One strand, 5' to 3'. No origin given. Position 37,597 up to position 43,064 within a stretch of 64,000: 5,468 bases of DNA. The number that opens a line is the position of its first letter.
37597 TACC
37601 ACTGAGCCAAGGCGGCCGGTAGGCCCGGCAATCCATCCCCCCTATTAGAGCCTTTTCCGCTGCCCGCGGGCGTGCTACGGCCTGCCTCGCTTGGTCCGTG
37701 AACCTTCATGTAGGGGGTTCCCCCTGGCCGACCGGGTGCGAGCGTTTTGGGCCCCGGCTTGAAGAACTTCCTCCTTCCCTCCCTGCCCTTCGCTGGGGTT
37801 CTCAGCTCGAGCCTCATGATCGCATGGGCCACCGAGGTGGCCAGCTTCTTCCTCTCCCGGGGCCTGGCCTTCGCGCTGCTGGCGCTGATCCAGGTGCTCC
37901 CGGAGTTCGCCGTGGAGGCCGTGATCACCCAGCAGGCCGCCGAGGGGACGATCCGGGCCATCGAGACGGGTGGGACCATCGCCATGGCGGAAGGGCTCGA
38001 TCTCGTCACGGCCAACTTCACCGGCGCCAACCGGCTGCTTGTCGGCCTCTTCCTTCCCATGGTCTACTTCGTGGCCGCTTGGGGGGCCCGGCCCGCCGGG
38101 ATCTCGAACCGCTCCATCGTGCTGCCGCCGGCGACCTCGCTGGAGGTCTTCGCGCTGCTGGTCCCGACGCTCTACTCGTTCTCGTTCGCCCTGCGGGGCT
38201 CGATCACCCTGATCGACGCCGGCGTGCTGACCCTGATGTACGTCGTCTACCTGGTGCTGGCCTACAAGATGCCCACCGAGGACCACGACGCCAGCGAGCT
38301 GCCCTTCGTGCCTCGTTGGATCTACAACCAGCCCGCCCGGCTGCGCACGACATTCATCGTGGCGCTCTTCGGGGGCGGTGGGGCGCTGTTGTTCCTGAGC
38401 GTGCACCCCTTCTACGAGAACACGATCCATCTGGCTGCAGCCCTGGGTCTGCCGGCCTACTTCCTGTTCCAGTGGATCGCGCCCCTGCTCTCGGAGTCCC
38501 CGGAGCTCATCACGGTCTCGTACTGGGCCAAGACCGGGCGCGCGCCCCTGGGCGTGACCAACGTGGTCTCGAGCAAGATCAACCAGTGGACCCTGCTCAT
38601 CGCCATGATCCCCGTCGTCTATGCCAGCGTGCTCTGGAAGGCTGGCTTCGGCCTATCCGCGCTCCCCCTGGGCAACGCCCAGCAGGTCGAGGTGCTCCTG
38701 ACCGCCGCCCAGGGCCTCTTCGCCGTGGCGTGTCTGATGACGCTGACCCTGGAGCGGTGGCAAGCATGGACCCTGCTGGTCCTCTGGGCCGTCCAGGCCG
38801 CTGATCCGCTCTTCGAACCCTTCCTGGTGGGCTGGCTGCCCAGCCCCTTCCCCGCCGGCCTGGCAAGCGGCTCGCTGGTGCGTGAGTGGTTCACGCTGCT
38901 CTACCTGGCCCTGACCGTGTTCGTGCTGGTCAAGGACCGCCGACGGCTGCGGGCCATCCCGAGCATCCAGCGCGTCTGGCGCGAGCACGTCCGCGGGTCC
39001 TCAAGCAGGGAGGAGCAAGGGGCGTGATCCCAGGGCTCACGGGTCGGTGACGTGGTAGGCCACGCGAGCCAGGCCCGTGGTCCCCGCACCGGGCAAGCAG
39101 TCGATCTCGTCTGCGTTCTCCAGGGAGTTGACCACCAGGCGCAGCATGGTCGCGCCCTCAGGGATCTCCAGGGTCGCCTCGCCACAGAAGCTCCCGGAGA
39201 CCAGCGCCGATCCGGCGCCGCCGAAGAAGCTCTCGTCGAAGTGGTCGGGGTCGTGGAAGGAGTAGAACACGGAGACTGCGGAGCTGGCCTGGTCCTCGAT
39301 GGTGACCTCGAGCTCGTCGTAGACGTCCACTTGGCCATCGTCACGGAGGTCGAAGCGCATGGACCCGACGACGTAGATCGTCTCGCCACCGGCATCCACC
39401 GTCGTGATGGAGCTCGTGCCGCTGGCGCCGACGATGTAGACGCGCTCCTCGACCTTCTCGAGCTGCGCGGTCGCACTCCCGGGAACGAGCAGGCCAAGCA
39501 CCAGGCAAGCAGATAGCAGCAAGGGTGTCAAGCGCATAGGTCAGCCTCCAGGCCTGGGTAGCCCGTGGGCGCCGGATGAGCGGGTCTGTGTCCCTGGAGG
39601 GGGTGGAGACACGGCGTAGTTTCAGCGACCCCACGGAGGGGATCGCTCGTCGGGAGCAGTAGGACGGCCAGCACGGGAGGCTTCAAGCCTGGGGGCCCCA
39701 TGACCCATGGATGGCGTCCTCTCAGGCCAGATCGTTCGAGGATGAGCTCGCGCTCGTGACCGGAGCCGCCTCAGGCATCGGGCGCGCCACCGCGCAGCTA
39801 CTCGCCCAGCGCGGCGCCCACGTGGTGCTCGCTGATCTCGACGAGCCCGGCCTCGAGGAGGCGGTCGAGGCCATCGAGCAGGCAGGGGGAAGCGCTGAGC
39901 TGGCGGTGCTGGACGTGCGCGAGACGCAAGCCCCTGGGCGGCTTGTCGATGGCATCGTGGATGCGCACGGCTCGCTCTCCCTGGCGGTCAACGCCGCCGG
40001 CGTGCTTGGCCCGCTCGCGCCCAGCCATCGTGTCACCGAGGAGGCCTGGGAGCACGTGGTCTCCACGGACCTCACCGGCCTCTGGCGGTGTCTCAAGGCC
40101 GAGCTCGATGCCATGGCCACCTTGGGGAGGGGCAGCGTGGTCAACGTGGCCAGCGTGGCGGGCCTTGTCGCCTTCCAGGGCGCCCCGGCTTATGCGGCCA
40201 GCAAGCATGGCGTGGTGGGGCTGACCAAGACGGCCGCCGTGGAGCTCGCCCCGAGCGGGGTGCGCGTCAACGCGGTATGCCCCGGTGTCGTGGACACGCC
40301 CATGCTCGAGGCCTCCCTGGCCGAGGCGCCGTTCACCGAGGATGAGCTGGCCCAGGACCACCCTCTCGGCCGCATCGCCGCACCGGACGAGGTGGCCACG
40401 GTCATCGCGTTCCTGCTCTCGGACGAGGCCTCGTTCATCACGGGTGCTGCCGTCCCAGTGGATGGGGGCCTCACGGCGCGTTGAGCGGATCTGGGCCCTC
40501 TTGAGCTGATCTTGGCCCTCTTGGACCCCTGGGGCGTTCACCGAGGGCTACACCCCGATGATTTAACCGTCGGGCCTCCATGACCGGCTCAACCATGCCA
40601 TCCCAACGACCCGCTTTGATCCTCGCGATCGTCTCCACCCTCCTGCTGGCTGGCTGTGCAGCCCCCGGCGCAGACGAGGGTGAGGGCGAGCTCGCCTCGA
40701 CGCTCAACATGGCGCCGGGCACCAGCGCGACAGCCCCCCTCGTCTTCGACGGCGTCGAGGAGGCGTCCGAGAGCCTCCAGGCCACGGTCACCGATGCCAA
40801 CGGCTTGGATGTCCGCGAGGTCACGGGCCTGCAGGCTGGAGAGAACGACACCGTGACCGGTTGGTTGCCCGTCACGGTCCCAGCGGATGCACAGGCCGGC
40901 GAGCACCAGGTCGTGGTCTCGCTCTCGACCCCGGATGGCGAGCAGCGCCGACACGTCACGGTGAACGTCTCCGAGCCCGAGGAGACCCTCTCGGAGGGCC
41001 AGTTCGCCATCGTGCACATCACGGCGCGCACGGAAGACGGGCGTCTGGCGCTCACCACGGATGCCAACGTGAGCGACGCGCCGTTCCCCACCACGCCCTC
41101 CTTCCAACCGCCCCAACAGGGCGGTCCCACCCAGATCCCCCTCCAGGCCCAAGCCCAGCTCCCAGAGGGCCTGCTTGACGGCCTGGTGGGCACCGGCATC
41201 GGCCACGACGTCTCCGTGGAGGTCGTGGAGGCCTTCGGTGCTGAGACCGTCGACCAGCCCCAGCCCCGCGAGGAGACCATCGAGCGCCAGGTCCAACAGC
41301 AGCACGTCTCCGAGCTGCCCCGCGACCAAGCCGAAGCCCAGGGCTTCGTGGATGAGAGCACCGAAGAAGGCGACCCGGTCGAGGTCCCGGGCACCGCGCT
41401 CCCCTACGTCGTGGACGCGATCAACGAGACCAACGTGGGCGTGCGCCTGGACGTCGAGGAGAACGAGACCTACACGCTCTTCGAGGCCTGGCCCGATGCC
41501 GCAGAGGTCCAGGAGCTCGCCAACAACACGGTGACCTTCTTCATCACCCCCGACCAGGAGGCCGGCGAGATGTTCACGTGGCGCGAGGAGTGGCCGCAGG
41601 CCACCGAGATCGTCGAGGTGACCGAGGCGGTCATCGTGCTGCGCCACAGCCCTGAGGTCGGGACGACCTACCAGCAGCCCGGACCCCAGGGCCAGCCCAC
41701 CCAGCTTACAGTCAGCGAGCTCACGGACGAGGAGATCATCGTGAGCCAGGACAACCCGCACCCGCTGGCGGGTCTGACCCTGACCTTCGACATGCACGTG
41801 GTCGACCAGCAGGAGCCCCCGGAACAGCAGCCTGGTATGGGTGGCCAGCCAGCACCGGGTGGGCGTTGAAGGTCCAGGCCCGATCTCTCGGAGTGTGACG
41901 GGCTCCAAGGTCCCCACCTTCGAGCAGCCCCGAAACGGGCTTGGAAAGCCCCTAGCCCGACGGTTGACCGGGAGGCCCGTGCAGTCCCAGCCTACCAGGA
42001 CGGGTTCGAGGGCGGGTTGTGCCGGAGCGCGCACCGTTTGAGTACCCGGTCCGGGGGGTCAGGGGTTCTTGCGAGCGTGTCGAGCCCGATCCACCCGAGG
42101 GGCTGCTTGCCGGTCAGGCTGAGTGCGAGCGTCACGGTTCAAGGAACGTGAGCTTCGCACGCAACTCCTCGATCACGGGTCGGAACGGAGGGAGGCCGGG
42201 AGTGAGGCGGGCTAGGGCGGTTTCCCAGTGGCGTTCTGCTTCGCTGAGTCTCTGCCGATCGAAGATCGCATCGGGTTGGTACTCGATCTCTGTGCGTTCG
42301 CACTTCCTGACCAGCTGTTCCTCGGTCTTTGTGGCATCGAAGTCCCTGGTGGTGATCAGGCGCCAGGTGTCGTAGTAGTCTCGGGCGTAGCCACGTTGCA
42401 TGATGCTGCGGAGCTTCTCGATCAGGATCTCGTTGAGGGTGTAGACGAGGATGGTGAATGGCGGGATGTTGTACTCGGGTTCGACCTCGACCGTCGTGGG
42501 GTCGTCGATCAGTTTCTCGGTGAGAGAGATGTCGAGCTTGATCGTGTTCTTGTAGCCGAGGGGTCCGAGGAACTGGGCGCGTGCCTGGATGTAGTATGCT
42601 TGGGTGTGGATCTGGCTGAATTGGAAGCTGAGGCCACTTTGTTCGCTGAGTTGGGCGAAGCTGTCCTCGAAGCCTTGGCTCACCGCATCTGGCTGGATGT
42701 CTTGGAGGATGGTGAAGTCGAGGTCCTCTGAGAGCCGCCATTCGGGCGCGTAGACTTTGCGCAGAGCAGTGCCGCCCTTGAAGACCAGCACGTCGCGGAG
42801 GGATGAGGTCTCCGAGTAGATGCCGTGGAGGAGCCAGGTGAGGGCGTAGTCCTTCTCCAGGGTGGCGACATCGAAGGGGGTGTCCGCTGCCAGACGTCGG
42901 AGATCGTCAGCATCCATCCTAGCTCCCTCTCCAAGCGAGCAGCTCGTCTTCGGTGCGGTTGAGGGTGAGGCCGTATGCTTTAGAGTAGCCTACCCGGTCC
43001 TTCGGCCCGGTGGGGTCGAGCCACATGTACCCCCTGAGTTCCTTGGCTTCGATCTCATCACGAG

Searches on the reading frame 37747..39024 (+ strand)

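Call 82: search_protein_families(library=pfam, proteins=[window:37747-39024:+], max_evalue=0.001)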
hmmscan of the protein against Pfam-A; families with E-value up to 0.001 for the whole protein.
window:37747-39024:+ (426 aa): 1 family
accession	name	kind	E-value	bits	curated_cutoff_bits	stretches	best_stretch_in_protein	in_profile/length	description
PF01699.29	Na_Ca_ex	-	3.6e-12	46.9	24.9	1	205-350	3-145/151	Sodium/calcium exchanger protein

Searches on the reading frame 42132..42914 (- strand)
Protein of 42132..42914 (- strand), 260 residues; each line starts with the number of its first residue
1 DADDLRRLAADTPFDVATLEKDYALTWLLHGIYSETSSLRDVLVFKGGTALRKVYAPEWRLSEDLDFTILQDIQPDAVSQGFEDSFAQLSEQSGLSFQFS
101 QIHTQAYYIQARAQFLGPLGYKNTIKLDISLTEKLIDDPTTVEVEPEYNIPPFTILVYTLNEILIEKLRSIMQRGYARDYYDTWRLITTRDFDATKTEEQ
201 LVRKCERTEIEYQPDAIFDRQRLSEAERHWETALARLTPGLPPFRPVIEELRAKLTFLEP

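Call 66: search_protein_families(library=pfam, proteins=[window:42132-42914:-], max_evalue=0.01)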
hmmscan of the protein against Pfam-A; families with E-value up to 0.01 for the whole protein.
window:42132-42914:- (260 aa): 1 family
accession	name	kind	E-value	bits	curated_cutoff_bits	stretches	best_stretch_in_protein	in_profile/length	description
PF08843.17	AbiEii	-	5.6e-37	128.4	22.5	1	36-246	8-230/238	Nucleotidyl transferase AbiEii toxin, Type IV TA system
